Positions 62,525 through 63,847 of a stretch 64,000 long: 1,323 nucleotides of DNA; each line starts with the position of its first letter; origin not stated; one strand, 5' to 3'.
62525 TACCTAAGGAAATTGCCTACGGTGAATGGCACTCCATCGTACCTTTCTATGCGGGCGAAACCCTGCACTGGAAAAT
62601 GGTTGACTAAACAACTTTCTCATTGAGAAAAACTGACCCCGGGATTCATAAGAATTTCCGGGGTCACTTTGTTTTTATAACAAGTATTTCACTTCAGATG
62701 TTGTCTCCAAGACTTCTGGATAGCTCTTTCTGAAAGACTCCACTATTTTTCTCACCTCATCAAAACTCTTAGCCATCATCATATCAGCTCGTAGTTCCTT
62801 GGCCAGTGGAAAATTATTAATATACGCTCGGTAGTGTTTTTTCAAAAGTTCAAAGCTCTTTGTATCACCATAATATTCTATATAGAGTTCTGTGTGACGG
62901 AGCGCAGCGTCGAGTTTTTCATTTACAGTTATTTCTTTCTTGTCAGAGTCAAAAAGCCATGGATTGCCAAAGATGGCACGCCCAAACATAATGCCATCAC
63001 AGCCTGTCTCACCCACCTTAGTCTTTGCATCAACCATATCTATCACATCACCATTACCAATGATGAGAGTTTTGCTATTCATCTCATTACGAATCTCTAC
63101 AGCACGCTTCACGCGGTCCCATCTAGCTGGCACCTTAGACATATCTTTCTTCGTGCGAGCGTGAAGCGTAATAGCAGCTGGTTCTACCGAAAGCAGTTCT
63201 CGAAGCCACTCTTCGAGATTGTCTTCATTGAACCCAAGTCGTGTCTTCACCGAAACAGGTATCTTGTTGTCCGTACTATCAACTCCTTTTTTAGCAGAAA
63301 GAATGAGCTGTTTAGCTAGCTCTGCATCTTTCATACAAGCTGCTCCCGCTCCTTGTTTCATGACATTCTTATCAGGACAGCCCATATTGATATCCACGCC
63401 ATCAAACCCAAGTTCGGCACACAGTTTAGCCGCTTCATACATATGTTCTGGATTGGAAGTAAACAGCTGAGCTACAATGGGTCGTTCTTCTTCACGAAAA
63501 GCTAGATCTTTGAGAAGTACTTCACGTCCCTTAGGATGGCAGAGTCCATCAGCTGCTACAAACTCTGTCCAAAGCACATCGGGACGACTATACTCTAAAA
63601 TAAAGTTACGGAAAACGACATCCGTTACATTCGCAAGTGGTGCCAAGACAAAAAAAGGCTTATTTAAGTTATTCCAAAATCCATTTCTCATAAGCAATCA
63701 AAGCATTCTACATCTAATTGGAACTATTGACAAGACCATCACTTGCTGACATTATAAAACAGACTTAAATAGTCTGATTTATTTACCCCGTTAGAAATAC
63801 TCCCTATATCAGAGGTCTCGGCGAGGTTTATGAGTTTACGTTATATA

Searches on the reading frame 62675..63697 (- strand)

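Call 59: search_protein_families(library=pfam, proteins=[window:62675-63697:-], max_evalue=0.001)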
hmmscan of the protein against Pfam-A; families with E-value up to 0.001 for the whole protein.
window:62675-63697:- (340 aa): 1 family
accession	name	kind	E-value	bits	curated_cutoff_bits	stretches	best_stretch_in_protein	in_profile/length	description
PF01207.24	Dus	-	2.3e-63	214.6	20.4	1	18-317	2-300/311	Dihydrouridine synthase (Dus)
